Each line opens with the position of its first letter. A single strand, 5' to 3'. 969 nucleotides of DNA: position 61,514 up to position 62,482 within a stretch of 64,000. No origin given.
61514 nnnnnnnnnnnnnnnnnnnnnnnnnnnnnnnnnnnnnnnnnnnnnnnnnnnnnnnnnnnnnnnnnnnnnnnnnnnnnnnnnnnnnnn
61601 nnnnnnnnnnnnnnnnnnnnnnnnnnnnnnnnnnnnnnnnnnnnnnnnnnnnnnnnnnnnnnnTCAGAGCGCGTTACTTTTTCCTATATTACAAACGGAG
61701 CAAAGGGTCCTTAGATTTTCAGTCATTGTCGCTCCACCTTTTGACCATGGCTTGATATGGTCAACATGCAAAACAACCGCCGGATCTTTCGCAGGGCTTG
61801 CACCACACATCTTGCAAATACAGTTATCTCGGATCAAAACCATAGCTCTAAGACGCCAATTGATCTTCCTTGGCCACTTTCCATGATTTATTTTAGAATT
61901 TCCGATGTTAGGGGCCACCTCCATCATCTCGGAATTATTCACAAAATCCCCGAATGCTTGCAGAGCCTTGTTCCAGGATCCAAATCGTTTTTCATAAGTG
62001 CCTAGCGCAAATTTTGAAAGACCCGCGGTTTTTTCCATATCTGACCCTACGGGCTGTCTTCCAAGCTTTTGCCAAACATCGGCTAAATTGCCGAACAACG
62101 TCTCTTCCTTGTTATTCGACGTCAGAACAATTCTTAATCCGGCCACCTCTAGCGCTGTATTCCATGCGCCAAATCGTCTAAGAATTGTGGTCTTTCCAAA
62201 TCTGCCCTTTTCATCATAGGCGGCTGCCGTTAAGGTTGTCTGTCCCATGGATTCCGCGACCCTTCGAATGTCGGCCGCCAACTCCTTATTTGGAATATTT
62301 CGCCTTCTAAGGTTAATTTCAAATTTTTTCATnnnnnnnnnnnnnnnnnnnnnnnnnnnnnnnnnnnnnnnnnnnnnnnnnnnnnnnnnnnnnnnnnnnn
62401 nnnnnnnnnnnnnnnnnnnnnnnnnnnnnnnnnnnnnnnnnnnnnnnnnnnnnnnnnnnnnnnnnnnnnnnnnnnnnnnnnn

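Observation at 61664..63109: Tightly coupled vapB-vapC-HNH operon: a toxin-antitoxin pair fused in an operon with a homing-type HNH nuclease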

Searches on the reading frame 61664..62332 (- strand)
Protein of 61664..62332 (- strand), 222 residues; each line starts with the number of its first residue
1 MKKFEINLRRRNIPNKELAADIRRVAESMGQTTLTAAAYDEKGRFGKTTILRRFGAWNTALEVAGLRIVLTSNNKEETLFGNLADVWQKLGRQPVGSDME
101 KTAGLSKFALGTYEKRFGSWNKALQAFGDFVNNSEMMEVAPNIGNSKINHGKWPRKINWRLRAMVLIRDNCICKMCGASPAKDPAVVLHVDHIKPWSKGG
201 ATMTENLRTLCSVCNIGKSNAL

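Call 4: search_protein_families(library=pfam, proteins=[window:61664-62332:-], max_evalue=1)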
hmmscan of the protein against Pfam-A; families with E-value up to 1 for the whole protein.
window:61664-62332:- (222 aa): 4 families
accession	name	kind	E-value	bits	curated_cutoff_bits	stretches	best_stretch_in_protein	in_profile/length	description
PF18780.6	HNH_repeat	-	8e-26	90.6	26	2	13-66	1-53/54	Homing endonuclease associated repeat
PF01844.29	HNH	-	2e-12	47.5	21.4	1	173-220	1-46/47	HNH endonuclease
PF14279.12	HNH_5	-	4.6e-08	33.3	27.5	1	173-219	1-44/56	HNH endonuclease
PF02945.21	Endonuclease_7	-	0.2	12.1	23.6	1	165-216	18-61/82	Recombination endonuclease VII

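Call 5: search_protein_families(library=ncbifam, proteins=[window:61664-62332:-], max_evalue=1)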
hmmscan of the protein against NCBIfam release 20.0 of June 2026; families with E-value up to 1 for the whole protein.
window:61664-62332:- (222 aa): 3 families
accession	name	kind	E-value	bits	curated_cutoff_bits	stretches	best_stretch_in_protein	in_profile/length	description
NF040563.1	guided_IscB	equivalog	5.8e-12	45.4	175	1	157-220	179-237/314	RNA-guided endonuclease IscB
NF045808.1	PT-DNA_restrict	exception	0.011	14.9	180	1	158-213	162-218/284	phosphorothioated DNA-binding restriction endonuclease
NF049971.1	CRISPR_Cas9d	exception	0.016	13.8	375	1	168-220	543-595/986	type II CRISPR RNA-guided endonuclease Cas9d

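Call 6: search_protein_families(library=padloc, proteins=[window:61664-62332:-], max_evalue=1)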
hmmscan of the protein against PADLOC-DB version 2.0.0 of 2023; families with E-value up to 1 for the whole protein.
window:61664-62332:- (222 aa): 7 families
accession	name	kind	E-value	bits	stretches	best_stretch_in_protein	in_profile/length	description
PDLC03478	REase_II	-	1.5e-08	32.6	1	154-221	93-161/219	Type II restriction enzyme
PDLC03418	REase_II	-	2.8e-05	21.4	1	165-220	319-371/372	Type II restriction enzyme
PDLC03656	mREase_IV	-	0.00016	19.5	1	161-215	195-252/277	Type IV methyl-directed restriction enzyme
PDLC00315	PtuB1|PtuB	-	0.0021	15.9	1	187-220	43-78/227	Unknown function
PDLC00354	PtuB1|PtuB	-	0.0029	15.3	1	133-216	11-96/204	Unknown function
PDLC00325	PtuB1|PtuB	-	0.005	14.5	1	157-220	38-103/213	Unknown function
PDLC02859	DpdF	-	0.045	10.2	1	164-217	1-51/545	DpdF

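Call 10: find_encoding_contigs(protein=window:61664-62332:-, flank=10000, max_places=10)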
Protein window:61664-62332:- (222 aa): 5 contigs read that carry it; 1 place shown.
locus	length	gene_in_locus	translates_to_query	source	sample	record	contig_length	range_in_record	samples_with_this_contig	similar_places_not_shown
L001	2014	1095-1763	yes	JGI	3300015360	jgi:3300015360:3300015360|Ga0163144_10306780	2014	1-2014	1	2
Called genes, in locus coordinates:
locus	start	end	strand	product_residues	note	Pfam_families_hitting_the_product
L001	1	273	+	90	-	?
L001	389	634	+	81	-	PF04014:MazE_antitoxin (weak)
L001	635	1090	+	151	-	PF01850:PIN (weak), PF13470:PIN_3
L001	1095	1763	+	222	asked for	PF18780:HNH_repeat, PF01844:HNH, PF14279:HNH_5 (weak)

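Call 12: find_homologous_proteins(query=window:61664-62332:-, max_evalue=0.00001)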
Query window:61664-62332:- (222 aa): 4332 proteins with E <= 0.00001 among 4762 candidates; the best 120 are listed.
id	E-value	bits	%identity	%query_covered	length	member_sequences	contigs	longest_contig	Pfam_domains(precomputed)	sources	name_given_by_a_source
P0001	4.8e-147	505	100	100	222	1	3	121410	PF01844.30,PF18780.7,PF14279.13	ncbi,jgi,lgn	-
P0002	4.0e-130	450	88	100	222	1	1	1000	PF01844.30,PF18780.7,PF14279.13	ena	-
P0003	1.3e-120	419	82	100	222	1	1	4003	PF01844.30,PF18780.7,PF14279.13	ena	-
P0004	5.9e-103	361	71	100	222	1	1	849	PF01844.30,PF18780.7,PF14279.13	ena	-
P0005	4.2e-99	349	69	100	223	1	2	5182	PF01844.30,PF18780.7,PF14279.13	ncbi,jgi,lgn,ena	-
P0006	1.3e-98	347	68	100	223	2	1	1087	PF01844.30,PF18780.7,PF14279.13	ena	-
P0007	2.3e-97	343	67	99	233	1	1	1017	PF01844.30,PF18780.7,PF14279.13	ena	-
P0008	1.0e-96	341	68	99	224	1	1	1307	PF01844.30,PF18780.7,PF14279.13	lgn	-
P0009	4.8e-96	339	69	100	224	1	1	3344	PF01844.30,PF18780.7,PF14279.13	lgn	-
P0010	8.6e-96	338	67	99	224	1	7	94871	PF01844.30,PF18780.7,PF14279.13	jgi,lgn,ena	-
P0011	1.3e-95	337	68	99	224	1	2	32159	PF01844.30,PF18780.7,PF14279.13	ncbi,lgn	-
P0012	3.6e-95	336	66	100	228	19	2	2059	PF01844.30,PF18780.7,PF14279.13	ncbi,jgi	-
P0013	1.6e-94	334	66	99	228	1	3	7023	PF01844.30,PF18780.7,PF14279.13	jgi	jgi:hypothetical protein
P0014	7.4e-94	331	65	100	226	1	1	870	PF01844.30,PF18780.7,PF14279.13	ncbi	-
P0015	2.9e-93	329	64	99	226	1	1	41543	PF01844.30,PF18780.7,PF14279.13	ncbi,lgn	-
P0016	4.0e-93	329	67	99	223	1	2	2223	PF01844.30,PF18780.7,PF14279.13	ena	-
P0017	2.5e-92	326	65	100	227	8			PF01844.30,PF18780.7,PF14279.13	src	-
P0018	2.6e-92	326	63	100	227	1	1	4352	PF01844.30,PF18780.7,PF14279.13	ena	-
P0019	8.4e-92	325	65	100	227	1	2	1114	PF01844.30,PF18780.7,PF14279.13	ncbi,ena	-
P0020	9.0e-92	325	64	100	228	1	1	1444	PF01844.30,PF18780.7,PF14279.13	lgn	-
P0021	3.9e-90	319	62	99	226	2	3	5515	PF01844.30,PF18780.7,PF14279.13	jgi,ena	-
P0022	4.0e-90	319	65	99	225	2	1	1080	PF01844.30,PF18780.7,PF14279.13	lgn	-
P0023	1.1e-89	318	64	99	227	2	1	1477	PF01844.30,PF18780.7,PF14279.13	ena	-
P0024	1.1e-89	318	63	100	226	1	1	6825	PF01844.30,PF18780.7,PF14279.13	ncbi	ncbi:MAG: HNH endonuclease [Candidatus Omnitrophota bacterium]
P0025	2.5e-89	317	63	100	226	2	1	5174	PF01844.30,PF18780.7,PF14279.13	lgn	-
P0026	4.1e-89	316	61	100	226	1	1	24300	PF01844.30,PF18780.7,PF14279.13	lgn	-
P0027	9.5e-89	315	62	100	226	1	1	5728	PF01844.30,PF18780.7,PF14279.13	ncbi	-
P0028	9.9e-89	315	61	100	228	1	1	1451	PF01844.30,PF18780.7,PF14279.13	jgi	jgi:hypothetical protein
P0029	1.3e-88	314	63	100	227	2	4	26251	PF01844.30,PF18780.7,PF14279.13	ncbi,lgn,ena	ncbi:MAG: HNH endonuclease [Deltaproteobacteria bacterium]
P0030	1.6e-88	314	63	100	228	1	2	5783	PF01844.30,PF18780.7,PF14279.13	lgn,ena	-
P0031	2.7e-88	313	64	99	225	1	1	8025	PF01844.30,PF18780.7,PF14279.13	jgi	jgi:hypothetical protein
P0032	2.7e-88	313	63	100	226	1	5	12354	PF01844.30,PF18780.7,PF14279.13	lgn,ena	-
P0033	2.7e-88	313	61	100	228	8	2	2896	PF01844.30,PF18780.7,PF14279.13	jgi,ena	-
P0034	2.9e-88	313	64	99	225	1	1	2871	PF01844.30,PF18780.7,PF14279.13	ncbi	-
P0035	7.0e-88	312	61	100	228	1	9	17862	PF01844.30,PF18780.7,PF14279.13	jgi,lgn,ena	-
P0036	7.5e-88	312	63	98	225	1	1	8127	PF01844.30,PF18780.7,PF14279.13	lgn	-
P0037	7.7e-88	312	63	99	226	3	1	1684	PF01844.30,PF18780.7,PF14279.13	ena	-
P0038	1.4e-87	311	61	100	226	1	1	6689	PF01844.30,PF18780.7,PF14279.13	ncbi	-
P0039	2.3e-87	310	61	99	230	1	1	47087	PF01844.30,PF18780.7,PF14279.13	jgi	jgi:Homing endonuclease associated repeat/HNH endonuclease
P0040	3.6e-87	309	61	100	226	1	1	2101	PF01844.30,PF18780.7,PF14279.13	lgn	-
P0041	5.0e-87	309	61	100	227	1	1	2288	PF01844.30,PF18780.7,PF14279.13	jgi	-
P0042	5.5e-87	309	62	100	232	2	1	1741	PF01844.30,PF18780.7,PF14279.13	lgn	-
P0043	6.6e-87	309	62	99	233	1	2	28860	PF01844.30,PF18780.7,PF14279.13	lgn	-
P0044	1.0e-86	308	60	100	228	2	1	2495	PF01844.30,PF18780.7,PF14279.13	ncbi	ncbi:MAG: homing endonuclease associated repeat-containing protein [Rhodospirillales bacterium]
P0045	1.0e-86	308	63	99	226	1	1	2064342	PF01844.30,PF18780.7,PF14279.13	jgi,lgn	jgi:hypothetical protein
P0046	2.5e-86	307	61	100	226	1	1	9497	PF01844.30,PF18780.7,PF14279.13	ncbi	-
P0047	3.4e-86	306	62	99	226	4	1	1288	PF01844.30,PF18780.7,PF14279.13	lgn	-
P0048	3.9e-86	306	63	98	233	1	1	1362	PF01844.30,PF18780.7,PF14279.13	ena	-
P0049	4.5e-86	306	60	100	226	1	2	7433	PF01844.30,PF18780.7,PF14279.13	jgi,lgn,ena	-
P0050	4.6e-86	306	60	100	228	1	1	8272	PF01844.30,PF18780.7,PF14279.13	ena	-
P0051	7.5e-86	305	60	100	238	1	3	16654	PF01844.30,PF18780.7,PF14279.13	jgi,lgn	jgi:hypothetical protein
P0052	7.9e-86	305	61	99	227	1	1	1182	PF01844.30,PF18780.7,PF14279.13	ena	-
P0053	8.1e-86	305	63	99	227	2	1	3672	PF01844.30,PF18780.7,PF14279.13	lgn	-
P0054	8.1e-86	305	68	89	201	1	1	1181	PF01844.30,PF18780.7,PF14279.13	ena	-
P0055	9.0e-86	305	60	100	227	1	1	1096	PF01844.30,PF18780.7,PF14279.13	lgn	-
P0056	1.1e-85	305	61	100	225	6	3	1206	PF01844.30,PF18780.7,PF14279.13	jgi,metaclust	metaclust:\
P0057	1.3e-85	304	62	100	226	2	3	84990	PF01844.30,PF18780.7,PF14279.13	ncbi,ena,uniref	ncbi:MAG TPA: HNH endonuclease [Bdellovibrio sp.]|uniref:homing endonuclease associated repeat-conta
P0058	2.2e-85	304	61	99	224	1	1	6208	PF01844.30,PF18780.7,PF14279.13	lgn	-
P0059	2.4e-85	304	62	100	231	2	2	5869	PF01844.30,PF18780.7,PF14279.13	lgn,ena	-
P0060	2.5e-85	303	58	100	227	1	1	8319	PF01844.30,PF18780.7,PF14279.13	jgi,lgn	-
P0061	2.8e-85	303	61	99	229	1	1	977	PF01844.30,PF18780.7,PF14279.13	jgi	jgi:5-methylcytosine-specific restriction endonuclease McrA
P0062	4.8e-85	303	59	100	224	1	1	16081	PF01844.30,PF18780.7,PF14279.13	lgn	-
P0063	5.3e-85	302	62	100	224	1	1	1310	PF01844.30,PF18780.7,PF14279.13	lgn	-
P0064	1.1e-84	301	59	100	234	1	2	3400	PF01844.30,PF18780.7,PF14279.13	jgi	jgi:hypothetical protein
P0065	1.2e-84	301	61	100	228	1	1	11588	PF01844.30,PF18780.7,PF14279.13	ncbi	-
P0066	1.2e-84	301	62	100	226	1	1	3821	PF01844.30,PF18780.7,PF14279.13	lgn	-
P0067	1.3e-84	301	59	100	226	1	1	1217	PF01844.30,PF18780.7,PF14279.13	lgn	-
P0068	1.8e-84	301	59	100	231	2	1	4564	PF01844.30,PF18780.7,PF14279.13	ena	-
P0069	1.9e-84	301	61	99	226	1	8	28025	PF01844.30,PF18780.7,PF14279.13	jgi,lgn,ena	-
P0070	2.4e-84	300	59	100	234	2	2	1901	PF01844.30,PF18780.7,PF14279.13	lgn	-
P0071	6.2e-84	299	61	99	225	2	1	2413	PF01844.30,PF18780.7,PF14279.13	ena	-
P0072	1.6e-83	298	62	100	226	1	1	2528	PF01844.30,PF18780.7,PF14279.13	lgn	-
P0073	1.6e-83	298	60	99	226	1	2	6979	PF01844.30,PF18780.7,PF14279.13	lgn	-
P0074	2.3e-83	297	59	100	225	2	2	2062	PF01844.30,PF18780.7,PF14279.13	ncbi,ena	-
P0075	2.4e-83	297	62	99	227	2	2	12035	PF01844.30,PF18780.7,PF14279.13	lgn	-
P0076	3.4e-83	297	60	99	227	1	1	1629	PF01844.30,PF18780.7,PF14279.13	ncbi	-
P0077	3.6e-83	296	62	98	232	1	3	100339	PF01844.30,PF18780.7,PF14279.13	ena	-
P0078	3.8e-83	296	60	100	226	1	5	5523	PF01844.30,PF18780.7,PF14279.13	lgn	-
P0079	3.9e-83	296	62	99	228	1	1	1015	PF01844.30,PF18780.7,PF14279.13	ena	-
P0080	4.8e-83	296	59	100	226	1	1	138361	PF01844.30,PF18780.7,PF14279.13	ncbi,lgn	-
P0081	4.9e-83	296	61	99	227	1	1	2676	PF01844.30,PF18780.7,PF14279.13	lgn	-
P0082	7.1e-83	295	59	100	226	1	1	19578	PF01844.30,PF18780.7,PF14279.13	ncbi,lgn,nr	ncbi:MAG: HNH endonuclease [Alphaproteobacteria bacterium]|nr:HNH endonuclease [Alphaproteobacteria 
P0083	8.3e-83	295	59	99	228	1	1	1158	PF01844.30,PF18780.7,PF14279.13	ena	-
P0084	8.9e-83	295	59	99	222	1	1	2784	PF01844.30,PF18780.7,PF14279.13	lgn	-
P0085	1.0e-82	295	59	100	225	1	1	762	PF01844.30,PF18780.7,PF14279.13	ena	-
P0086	1.4e-82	294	58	99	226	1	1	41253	PF01844.30,PF18780.7,PF14279.13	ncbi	-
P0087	1.8e-82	294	60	99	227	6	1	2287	PF01844.30,PF18780.7,PF14279.13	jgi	jgi:hypothetical protein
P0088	2.1e-82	294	59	99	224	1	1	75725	PF01844.30,PF18780.7,PF14279.13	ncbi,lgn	-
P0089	2.9e-82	293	60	99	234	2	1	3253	PF01844.30,PF18780.7,PF14279.13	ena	-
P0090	3.1e-82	293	59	100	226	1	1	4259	PF01844.30,PF18780.7,PF14279.13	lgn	-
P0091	3.5e-82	293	59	100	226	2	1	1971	PF01844.30,PF18780.7,PF14279.13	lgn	-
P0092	5.8e-82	292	59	99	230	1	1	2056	PF01844.30,PF18780.7,PF14279.13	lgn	-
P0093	6.7e-82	292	61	100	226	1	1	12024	PF01844.30,PF18780.7,PF14279.13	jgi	jgi:hypothetical protein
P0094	7.1e-82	292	58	99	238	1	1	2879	PF01844.30,PF18780.7,PF14279.13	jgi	jgi:hypothetical protein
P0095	8.6e-82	292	60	100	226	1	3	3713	PF01844.30,PF18780.7,PF14279.13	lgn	-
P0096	1.3e-81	291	59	99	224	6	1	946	PF01844.30,PF18780.7,PF14279.13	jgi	jgi:5-methylcytosine-specific restriction endonuclease McrA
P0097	1.5e-81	291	59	99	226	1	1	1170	PF01844.30,PF18780.7,PF14279.13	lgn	-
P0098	1.7e-81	291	63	99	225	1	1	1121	PF01844.30,PF18780.7,PF14279.13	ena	-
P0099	1.8e-81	291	59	100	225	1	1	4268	PF01844.30,PF18780.7,PF14279.13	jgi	jgi:Homing endonuclease associated repeat/HNH endonuclease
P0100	1.8e-81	291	59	99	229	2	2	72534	PF01844.30,PF18780.7,PF14279.13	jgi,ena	-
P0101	2.0e-81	291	59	99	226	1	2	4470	PF01844.30,PF18780.7,PF14279.13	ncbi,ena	-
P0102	2.1e-81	291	60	99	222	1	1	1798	PF01844.30,PF18780.7,PF14279.13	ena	-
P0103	2.6e-81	290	60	99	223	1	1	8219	PF01844.30,PF18780.7,PF14279.13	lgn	-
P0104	3.3e-81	290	60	99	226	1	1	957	PF01844.30,PF18780.7,PF14279.13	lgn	-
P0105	3.4e-81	290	60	99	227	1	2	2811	PF01844.30,PF18780.7,PF14279.13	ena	-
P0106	4.3e-81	290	60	100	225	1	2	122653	PF01844.30,PF18780.7,PF14279.13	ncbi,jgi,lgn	-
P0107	7.6e-81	289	60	99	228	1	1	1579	PF01844.30,PF18780.7,PF14279.13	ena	-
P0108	7.7e-81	289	59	99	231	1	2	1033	PF01844.30,PF18780.7,PF14279.13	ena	-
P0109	9.3e-81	289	60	99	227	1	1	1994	PF01844.30,PF18780.7,PF14279.13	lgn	-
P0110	1.3e-80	288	58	100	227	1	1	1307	PF01844.30,PF18780.7,PF14279.13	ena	-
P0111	1.6e-80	288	58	100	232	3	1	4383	PF01844.30,PF18780.7,PF14279.13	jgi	jgi:hypothetical protein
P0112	1.7e-80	288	59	98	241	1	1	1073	PF01844.30,PF18780.7,PF14279.13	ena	-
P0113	2.1e-80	287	58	99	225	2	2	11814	PF01844.30,PF18780.7,PF14279.13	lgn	-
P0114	2.2e-80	287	59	100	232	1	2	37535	PF01844.30,PF18780.7,PF14279.13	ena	-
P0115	2.7e-80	287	64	91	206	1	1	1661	PF01844.30,PF18780.7,PF14279.13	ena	-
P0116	2.9e-80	287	58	99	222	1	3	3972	PF01844.30,PF18780.7,PF14279.13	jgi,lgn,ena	-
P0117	3.1e-80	287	58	99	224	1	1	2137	PF01844.30,PF18780.7,PF14279.13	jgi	jgi:hypothetical protein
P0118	3.7e-80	287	58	99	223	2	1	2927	PF01844.30,PF18780.7,PF14279.13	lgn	-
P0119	3.9e-80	287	59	99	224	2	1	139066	PF01844.30,PF18780.7,PF14279.13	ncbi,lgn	-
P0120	4.4e-80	286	57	99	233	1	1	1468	PF01844.30,PF18780.7,PF14279.13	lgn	-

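Call 14: find_related_loci(query=A1, collection=genome_contigs, flank=5000)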
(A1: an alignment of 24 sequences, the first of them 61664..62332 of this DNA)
Query A1 (222 aa) in genome_contigs; peptide patterns used: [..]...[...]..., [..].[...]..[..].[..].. (x = any residue, [..] = any of these).
110 stretches matched a pattern; 62 encode a relative of the query (tblastn E <= 1e-3); 62 distinct loci.
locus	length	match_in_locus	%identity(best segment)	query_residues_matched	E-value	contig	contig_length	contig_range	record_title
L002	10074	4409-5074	68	1-220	2e-100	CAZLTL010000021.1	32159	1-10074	MAG TPA_asm: uncultured bacterium isolate SRP300315_co1_21 genome assembly, contig: NODE_742_length_32159_cov_10.381884,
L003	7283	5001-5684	63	1-222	9e-98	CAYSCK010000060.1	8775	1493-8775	MAG TPA_asm: uncultured Planctomycetia bacterium isolate binchicken_co220_82 genome assembly, contig: NODE_5290_length_8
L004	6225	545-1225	63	1-222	7e-94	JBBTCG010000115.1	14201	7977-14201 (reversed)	MAG: Deltaproteobacteria bacterium isolate H52-bin143_1 H52_bin143_1_000000000115, whole genome shotgun sequence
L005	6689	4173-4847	60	1-222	9e-93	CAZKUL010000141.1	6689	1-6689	MAG TPA_asm: uncultured Planctomycetales bacterium isolate binchicken_co241_121 genome assembly, contig: NODE_12619_leng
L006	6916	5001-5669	62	1-222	2e-91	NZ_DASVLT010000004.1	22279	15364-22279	MAG: Bdellovibrio sp. isolate SMAG_U3081 k141_77204, whole genome shotgun sequence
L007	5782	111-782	62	4-222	5e-91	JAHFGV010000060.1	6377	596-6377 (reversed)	MAG: Candidatus Omnitrophota bacterium isolate nzgw323 NODE_10339_length_6378_cov_6.409142, whole genome shotgun sequenc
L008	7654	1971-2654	61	1-222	1e-89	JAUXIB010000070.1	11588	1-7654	MAG: candidate division FCPU426 bacterium isolate CSMAG_2970 CSMAG_2970_k119_656366_length_11588_cov_10.0000, whole geno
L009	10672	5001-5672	59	1-222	1e-88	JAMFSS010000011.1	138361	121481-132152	MAG: Alphaproteobacteria bacterium isolate NGEE_A_bin20 k127_1803752, whole genome shotgun sequence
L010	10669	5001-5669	58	1-222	2e-88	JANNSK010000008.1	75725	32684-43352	MAG: Alphaproteobacteria bacterium isolate SOY_31_metabat_223 SOY_31_k141_3137588, whole genome shotgun sequence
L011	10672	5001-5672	58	3-222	2e-88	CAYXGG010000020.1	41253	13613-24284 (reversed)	MAG TPA_asm: uncultured Planctomycetales bacterium isolate SRP150892_co2_491 genome assembly, contig: NODE_1089_length_4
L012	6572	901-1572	59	1-222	2e-87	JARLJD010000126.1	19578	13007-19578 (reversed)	MAG: Alphaproteobacteria bacterium isolate MAG_CA70 MetaCoAG_Bin_70_Anoxic_k141_1347557, whole genome shotgun sequence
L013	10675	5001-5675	60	1-222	5e-87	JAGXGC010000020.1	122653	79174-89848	MAG: Sideroxydans sp. isolate LH_M3 k141_1014895, whole genome shotgun sequence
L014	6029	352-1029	56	1-222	2e-85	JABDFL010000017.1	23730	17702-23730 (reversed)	MAG: Candidatus Omnitrophota bacterium isolate BWOrgControl_Nextera26_MAG2 3300020977.a:Ga0206818_1082, whole genome sho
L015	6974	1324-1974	59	4-220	3e-83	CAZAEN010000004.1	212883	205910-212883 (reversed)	MAG TPA_asm: uncultured Methylophilaceae bacterium isolate SRP286056_co2_262 genome assembly, contig: NODE_40_length_212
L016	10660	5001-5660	56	1-220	6e-83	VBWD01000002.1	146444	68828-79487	MAG: Gallionellaceae bacterium isolate X1_MaxBin.016 scaffold_186, whole genome shotgun sequence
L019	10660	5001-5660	59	1-220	1e-82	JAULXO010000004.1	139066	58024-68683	MAG: Hylemonella sp. isolate P_HYLE NODE_96_length_139066_cov_2.042609, whole genome shotgun sequence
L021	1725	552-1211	57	1-220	3e-85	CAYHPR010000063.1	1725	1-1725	MAG TPA_asm: Candidatus Micrarchaeota archaeon isolate ERP119705_co15_36 genome assembly, contig: NODE_116585_length_172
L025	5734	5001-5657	57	1-220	1e-80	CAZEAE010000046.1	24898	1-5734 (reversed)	MAG TPA_asm: uncultured Elusimicrobia sp. isolate binchicken_co248_32 genome assembly, contig: NODE_1891_length_24898_co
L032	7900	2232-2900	56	3-222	5e-78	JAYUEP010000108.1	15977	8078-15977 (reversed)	MAG: Hyphomicrobiales bacterium isolate GFS_7532 GFS_7532_107, whole genome shotgun sequence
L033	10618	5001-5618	57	6-211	6e-75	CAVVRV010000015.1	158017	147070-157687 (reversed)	MAG: uncultured Gammaproteobacteria bacterium isolate MFD02809.bin.2.271 genome assembly, contig: contig_162139, whole g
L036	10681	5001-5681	52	1-222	3e-73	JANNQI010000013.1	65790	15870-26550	MAG: Sphingomonadales bacterium isolate SOY_31_metabat_473 SOY_31_k141_692167, whole genome shotgun sequence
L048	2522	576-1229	47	2-222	1e-61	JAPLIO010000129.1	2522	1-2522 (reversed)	MAG: Candidatus Melainabacteria bacterium isolate LacPavin_0419_WC70S_MAG_44_8 LacPavin_0419_WC70S_scaffold_440335, whol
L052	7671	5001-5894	45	3-220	2e-52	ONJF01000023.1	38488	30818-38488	uncultured Bacteroidales bacterium isolate RUG358 genome assembly, contig: scaffold_686, whole genome shotgun sequence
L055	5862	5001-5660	56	1-220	1e-80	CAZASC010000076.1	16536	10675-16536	MAG TPA_asm: uncultured Victivallales bacterium isolate binchicken_co3_499 genome assembly, contig: NODE_11291_length_16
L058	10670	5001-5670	49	1-222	2e-39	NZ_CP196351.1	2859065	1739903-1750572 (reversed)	Parasphingorhabdus sp. DH2-15 chromosome, complete genome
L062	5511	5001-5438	50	1-149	2e-42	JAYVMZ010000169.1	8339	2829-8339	MAG: Betaproteobacteria bacterium isolate GL61_DN_metabinner_6_sub GL61_DN_metabinner_6_sub_168, whole genome shotgun se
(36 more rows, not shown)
